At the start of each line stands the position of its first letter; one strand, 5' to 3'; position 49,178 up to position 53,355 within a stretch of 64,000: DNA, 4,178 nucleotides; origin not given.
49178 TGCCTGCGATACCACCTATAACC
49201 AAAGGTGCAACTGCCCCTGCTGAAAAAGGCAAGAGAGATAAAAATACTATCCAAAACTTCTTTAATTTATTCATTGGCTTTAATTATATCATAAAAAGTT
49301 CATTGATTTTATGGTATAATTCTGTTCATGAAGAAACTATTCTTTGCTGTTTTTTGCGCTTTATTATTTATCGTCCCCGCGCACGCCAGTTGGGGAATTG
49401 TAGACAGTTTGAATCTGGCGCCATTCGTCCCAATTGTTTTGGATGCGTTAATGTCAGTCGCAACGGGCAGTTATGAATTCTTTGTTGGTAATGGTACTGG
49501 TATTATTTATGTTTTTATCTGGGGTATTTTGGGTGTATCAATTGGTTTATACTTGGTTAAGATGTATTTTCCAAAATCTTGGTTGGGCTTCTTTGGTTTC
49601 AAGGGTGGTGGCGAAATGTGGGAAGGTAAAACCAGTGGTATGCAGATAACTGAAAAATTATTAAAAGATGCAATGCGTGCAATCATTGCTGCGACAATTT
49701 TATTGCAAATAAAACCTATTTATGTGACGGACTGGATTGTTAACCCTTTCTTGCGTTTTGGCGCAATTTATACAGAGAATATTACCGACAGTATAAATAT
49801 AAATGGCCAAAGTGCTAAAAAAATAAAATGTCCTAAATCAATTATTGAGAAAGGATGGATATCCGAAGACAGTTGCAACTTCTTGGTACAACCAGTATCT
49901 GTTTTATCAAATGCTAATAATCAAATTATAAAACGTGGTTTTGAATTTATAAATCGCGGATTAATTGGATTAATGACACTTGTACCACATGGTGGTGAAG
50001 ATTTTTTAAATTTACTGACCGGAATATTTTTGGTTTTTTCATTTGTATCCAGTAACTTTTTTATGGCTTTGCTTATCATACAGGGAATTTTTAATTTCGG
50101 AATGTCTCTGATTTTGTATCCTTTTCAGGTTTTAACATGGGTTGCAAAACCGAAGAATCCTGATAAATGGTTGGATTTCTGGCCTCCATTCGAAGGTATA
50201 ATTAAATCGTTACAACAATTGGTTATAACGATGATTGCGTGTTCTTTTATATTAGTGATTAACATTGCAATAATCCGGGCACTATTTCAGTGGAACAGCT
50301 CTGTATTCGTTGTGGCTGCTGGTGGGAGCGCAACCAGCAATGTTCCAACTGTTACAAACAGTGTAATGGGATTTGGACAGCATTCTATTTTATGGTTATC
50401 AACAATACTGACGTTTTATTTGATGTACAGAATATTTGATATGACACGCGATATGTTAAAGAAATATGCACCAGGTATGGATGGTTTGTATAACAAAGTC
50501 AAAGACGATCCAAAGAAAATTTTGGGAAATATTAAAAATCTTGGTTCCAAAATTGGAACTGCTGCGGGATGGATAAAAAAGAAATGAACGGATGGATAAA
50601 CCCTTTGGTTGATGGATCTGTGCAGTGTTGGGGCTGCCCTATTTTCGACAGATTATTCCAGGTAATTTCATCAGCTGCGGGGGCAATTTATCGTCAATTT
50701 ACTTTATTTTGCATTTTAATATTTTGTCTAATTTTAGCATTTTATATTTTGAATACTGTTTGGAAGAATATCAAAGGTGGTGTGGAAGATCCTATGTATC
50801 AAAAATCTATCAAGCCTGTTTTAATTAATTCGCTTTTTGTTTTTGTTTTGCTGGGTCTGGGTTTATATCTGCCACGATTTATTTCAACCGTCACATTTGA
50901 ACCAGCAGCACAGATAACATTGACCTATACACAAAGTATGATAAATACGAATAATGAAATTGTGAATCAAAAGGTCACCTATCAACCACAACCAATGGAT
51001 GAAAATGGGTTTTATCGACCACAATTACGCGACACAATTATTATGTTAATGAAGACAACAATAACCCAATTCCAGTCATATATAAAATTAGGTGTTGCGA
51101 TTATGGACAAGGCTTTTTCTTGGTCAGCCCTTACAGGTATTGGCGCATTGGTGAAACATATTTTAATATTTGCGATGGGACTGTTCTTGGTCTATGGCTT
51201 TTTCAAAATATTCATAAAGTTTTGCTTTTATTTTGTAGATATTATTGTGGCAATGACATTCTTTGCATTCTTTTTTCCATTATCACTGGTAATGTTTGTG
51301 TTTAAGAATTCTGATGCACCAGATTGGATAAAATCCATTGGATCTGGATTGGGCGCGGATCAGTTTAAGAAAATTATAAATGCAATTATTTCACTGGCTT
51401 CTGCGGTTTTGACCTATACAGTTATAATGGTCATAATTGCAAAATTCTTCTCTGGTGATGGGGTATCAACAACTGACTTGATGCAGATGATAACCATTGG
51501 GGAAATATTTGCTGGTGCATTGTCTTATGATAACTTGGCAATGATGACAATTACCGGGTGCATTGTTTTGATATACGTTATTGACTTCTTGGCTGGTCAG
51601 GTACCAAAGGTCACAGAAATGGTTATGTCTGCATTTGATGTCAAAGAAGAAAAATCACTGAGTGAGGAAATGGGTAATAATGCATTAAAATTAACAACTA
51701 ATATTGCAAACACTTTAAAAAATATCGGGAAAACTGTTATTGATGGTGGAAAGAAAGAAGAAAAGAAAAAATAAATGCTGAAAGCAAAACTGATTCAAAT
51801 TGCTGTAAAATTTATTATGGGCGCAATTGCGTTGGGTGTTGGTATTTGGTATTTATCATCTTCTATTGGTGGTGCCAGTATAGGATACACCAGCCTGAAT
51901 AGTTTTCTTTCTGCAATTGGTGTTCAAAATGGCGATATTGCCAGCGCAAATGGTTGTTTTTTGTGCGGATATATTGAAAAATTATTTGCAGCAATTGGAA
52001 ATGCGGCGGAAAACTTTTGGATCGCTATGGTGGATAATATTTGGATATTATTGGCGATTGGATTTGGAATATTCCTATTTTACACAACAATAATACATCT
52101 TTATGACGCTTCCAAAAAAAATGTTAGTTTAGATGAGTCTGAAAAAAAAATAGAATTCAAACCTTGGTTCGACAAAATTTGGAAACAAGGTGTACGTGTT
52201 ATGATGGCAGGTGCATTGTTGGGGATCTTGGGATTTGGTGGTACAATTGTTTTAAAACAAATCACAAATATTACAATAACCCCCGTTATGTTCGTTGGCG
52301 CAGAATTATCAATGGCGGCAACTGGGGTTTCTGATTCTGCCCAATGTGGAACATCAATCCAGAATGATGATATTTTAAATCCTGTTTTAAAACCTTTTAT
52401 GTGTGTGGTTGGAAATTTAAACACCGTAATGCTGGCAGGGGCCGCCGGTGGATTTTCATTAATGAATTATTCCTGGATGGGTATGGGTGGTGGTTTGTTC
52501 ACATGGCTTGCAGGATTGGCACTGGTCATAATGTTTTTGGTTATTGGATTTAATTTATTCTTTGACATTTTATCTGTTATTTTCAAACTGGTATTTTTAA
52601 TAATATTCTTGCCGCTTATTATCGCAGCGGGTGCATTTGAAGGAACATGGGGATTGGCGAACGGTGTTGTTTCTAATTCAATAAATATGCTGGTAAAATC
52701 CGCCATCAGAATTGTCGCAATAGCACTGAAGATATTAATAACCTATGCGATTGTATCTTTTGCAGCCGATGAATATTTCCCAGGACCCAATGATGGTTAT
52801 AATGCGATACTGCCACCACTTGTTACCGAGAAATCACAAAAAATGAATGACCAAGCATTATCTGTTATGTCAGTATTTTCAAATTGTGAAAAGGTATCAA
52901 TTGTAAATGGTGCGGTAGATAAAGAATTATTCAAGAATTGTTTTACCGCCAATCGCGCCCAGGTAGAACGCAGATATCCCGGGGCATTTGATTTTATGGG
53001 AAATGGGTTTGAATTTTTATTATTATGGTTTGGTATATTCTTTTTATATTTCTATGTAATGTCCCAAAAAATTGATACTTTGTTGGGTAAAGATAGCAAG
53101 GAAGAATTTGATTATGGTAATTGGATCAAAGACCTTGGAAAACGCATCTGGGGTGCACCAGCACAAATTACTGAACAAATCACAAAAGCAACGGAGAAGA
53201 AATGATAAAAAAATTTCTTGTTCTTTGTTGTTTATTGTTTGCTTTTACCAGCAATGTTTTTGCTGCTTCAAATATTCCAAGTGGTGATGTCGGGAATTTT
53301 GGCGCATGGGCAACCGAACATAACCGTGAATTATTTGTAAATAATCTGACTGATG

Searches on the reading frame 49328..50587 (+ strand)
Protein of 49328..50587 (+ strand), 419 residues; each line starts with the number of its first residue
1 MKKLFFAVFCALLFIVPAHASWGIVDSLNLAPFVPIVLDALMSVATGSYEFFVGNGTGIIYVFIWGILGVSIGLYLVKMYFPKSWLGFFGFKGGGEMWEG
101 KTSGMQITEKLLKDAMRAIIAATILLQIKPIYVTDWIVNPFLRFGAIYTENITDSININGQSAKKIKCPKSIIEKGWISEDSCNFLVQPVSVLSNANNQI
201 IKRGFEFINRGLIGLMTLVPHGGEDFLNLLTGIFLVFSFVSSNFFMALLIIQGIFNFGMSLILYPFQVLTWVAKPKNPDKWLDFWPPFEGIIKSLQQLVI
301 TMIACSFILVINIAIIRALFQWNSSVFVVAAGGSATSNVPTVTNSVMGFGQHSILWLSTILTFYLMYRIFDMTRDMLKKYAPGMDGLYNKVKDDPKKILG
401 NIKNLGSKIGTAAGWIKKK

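Call 19: search_protein_families(library=pfam, proteins=[window:49328-50587:+], max_evalue=0.00001)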
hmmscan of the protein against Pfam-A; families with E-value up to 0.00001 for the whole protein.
window:49328-50587:+ (419 aa): 0 families

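Call 52: search_protein_families(library=pfam, proteins=[window:49328-50587:+], max_evalue=0.5)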
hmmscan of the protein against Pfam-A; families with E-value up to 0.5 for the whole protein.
window:49328-50587:+ (419 aa): 1 family
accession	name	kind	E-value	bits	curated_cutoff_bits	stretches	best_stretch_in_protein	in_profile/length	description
PF13605.11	DUF4141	-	0.061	13.2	30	1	4-31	2-29/53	Domain of unknown function (DUF4141)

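Call 54: search_protein_families(library=ncbifam, proteins=[window:49328-50587:+], max_evalue=0.1)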
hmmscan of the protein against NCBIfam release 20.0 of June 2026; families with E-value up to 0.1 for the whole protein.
window:49328-50587:+ (419 aa): 0 families

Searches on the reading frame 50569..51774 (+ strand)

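Call 19: search_protein_families(library=pfam, proteins=[window:50569-51774:+], max_evalue=0.00001)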
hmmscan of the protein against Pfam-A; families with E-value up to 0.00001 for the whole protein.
window:50569-51774:+ (401 aa): 0 families

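Call 52: search_protein_families(library=pfam, proteins=[window:50569-51774:+], max_evalue=0.5)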
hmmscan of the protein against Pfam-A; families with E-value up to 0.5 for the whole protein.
window:50569-51774:+ (401 aa): 3 families
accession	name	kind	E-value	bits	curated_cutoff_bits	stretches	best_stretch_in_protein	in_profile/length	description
PF06128.16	Shigella_OspC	-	0.0014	18.9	25.6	1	54-138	93-176/292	Shigella flexneri OspC protein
PF01312.24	Bac_export_2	-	0.028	14.1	24.4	1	181-365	41-222/335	FlhB HrpN YscU SpaS Family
PF07264.17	EI24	-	0.32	11.5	32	0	30-187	3-128/199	Sulfate transporter CysZ/Etoposide-induced protein 2.4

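Call 54: search_protein_families(library=ncbifam, proteins=[window:50569-51774:+], max_evalue=0.1)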
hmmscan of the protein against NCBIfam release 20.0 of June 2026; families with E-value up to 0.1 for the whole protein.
window:50569-51774:+ (401 aa): 1 family
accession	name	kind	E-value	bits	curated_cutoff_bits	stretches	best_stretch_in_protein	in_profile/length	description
TIGR01404.2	FlhB_rel_III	equivalog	0.037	13.4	358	1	216-366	80-225/341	type III secretion system export apparatus subunit SctU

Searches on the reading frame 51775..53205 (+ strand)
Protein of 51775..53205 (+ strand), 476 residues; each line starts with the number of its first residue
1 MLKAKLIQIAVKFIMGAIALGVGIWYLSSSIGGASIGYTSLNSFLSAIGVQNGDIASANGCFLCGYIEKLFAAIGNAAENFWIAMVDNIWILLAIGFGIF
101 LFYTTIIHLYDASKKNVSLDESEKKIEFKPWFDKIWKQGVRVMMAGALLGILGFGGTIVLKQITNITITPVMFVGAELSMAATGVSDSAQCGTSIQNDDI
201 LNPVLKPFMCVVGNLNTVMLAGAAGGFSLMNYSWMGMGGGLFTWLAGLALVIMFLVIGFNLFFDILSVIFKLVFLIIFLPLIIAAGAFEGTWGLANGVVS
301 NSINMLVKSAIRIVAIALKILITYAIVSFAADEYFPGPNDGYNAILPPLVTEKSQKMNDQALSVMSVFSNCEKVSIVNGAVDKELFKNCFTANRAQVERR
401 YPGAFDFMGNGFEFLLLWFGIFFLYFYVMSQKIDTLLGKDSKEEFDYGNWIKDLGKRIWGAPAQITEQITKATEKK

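Call 19: search_protein_families(library=pfam, proteins=[window:51775-53205:+], max_evalue=0.00001)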
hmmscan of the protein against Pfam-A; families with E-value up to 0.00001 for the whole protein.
window:51775-53205:+ (476 aa): 0 families

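Call 52: search_protein_families(library=pfam, proteins=[window:51775-53205:+], max_evalue=0.5)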
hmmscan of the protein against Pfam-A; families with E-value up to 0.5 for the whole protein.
window:51775-53205:+ (476 aa): 2 families
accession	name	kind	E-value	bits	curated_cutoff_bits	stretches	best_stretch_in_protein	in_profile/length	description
PF02553.20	CbiN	-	0.014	15.8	25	0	269-301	4-37/67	Cobalt transport protein component CbiN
PF13150.11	TraL_transposon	-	0.48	10.7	27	0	91-123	32-64/86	Conjugative transposon protein TraL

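Call 54: search_protein_families(library=ncbifam, proteins=[window:51775-53205:+], max_evalue=0.1)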
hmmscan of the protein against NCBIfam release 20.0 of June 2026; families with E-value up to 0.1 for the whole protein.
window:51775-53205:+ (476 aa): 0 families

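Call 74: search_dna_similar(query=window:51775-53205:+, collection=plasmids, mode=protein, max_evalue=0.01, max_rows=8)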
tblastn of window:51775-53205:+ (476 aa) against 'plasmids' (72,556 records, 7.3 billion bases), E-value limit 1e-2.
No match.
